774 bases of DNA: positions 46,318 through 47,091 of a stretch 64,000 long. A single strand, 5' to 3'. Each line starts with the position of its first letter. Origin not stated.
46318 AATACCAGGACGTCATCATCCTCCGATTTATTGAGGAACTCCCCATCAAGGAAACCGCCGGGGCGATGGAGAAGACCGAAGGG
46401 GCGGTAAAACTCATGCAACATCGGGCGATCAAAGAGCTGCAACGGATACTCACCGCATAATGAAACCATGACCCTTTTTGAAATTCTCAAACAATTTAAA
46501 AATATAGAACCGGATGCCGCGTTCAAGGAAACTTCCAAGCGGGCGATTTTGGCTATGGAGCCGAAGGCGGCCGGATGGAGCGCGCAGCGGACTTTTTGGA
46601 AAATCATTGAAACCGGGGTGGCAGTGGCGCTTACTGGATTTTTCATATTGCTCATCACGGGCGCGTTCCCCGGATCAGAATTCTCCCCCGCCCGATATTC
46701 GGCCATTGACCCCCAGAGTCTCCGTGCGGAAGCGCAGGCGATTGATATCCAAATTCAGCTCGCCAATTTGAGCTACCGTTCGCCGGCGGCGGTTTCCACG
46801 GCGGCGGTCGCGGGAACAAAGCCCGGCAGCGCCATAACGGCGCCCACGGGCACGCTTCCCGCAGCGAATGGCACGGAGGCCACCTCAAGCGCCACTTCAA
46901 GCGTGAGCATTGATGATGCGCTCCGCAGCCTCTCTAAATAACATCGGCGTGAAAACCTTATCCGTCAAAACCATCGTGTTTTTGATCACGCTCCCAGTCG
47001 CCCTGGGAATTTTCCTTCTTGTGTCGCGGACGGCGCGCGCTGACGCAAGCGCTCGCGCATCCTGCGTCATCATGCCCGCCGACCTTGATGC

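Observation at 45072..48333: Cassette of two paralogous ORF6N (KilA-N-like) genes bracketing a noncanonical tRNA-Gly, an ECF sigma factor, a putative anti-sigma factor and a secreted protein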

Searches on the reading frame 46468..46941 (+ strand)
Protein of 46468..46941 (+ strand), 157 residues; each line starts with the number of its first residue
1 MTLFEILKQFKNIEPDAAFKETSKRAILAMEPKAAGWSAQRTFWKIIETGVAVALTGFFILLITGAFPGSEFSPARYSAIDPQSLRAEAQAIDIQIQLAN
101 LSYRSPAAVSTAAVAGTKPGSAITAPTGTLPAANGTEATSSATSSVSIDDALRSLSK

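Call 4: search_protein_families(library=pfam, proteins=[window:46468-46941:+], max_evalue=0.01)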
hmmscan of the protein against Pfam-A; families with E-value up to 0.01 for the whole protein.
window:46468-46941:+ (157 aa): 0 families

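Call 12: find_encoding_contigs(protein=window:46468-46941:+, flank=10000, max_places=10)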
Protein window:46468-46941:+ (157 aa): 20 contigs read that carry it; 10 places shown.
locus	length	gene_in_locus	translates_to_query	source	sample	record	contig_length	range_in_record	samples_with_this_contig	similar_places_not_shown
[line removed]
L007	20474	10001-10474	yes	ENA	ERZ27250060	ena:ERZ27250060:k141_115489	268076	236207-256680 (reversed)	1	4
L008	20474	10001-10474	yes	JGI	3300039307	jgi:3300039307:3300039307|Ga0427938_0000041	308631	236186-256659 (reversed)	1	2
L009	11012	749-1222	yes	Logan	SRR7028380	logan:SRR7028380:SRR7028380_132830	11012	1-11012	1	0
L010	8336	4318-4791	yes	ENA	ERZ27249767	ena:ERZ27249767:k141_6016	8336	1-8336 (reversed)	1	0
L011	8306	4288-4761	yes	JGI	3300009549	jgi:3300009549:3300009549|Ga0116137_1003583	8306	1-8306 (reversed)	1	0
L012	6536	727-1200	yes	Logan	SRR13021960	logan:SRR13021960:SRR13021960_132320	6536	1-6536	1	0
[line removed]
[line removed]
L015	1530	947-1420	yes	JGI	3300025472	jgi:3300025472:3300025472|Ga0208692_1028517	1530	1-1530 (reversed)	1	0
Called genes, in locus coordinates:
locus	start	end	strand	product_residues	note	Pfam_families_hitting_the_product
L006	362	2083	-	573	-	PF05157:MshEN, PF00437:T2SSE, PF13476:AAA_23 (faint)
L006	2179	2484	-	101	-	-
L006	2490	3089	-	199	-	-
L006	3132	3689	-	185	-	-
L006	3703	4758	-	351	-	PF06723:MreB_Mbl (faint), PF11104:PilM_2, PF14450:FtsA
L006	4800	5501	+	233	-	PF18912:DZR_2, PF00156:Pribosyltran (weak)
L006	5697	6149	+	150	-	-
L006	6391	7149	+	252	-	PF12158:DUF3592 (weak)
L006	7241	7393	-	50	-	-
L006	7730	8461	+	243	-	PF02698:DUF218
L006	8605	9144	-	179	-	PF10543:ORF6N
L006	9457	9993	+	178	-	PF04542:Sigma70_r2, PF08281:Sigma70_r4_2, PF04545:Sigma70_r4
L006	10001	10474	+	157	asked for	-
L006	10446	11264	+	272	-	-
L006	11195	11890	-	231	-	PF10543:ORF6N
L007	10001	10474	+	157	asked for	-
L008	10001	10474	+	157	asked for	-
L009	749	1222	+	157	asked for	-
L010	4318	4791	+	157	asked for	-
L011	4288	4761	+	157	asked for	-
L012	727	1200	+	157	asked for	-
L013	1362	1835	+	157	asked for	-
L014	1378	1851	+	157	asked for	-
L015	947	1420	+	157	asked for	-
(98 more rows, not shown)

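Call 13: search_protein_families(library=ncbifam, proteins=[window:46468-46941:+], max_evalue=0.1)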
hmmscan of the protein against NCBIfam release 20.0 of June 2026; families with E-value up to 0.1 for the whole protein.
window:46468-46941:+ (157 aa): 1 family
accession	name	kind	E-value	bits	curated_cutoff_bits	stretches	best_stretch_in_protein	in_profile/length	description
TIGR01132.1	pgm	equivalog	0.049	12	778.05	1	40-135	403-496/546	phosphoglucomutase (alpha-D-glucose-1,6-bisphosphate-dependent)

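Call 14: search_protein_families(library=phrogs, proteins=[window:46468-46941:+], max_evalue=0.01)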
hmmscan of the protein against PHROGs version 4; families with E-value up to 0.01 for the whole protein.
window:46468-46941:+ (157 aa): 0 families

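Call 15: search_protein_families(library=padloc, proteins=[window:46468-46941:+], max_evalue=0.01)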
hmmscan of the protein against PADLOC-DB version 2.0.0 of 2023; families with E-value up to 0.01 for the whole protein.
window:46468-46941:+ (157 aa): 0 families

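Call 77: search_protein_families(library=pfam, alignment_id=A9, max_evalue=1)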
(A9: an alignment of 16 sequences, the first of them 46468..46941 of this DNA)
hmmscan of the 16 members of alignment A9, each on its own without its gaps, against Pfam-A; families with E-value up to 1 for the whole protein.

A. member 1, window:46468-46941:+ (157 aa): 1 family
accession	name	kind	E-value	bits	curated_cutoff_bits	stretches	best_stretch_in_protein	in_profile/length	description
PF11593.13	Med3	-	0.49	10.1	29.3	1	97-144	120-168/398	Mediator complex subunit 3 fungal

B. families by the number of members that match (of 16 scanned): 13 families
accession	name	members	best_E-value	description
PF05387.16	Chorion_3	1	0.00043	Chorion family 3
PF20712.2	CyanoTRADDas_TM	1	0.0052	Cyanobacterial TRADD-N associated 2-Transmembrane domain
PF22571.1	LiaI-LiaF-TM_PspC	1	0.028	PspC transmembrane region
PF14967.11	FAM70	1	0.028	FAM70 protein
PF05926.16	Phage_GPL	1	0.055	Phage head completion protein (GPL)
PF02369.22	Big_1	1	0.085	Bacterial Ig-like domain (group 1)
PF16360.10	GTP-bdg_M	1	0.1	GTP-binding GTPase Middle Region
PF12911.12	OppC_N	1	0.15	N-terminal TM domain of oligopeptide transport permease C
PF03185.20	CaKB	1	0.17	Calcium-activated potassium channel, beta subunit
PF06595.17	BDV_P24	1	0.22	Borna disease virus P24 protein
PF11336.14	DUF3138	1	0.35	Protein of unknown function (DUF3138)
PF10500.14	SR-25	1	0.46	Nuclear RNA-splicing-associated protein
PF11593.13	Med3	1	0.49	Mediator complex subunit 3 fungal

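Call 78: search_solved_structures(query=A9, max_evalue=10)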
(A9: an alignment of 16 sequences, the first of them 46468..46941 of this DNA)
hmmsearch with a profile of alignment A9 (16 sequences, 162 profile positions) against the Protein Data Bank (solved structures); distinct sequences matched with E-value up to 10: 2.
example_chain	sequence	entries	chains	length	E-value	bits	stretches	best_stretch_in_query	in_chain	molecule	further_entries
6agf_A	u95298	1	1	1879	0.97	12.6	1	41-90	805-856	Sodium channel protein type 4 subunit alpha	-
7dtd_A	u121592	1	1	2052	1.1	12.4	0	41-89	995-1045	Sodium channel protein type 1 subunit alpha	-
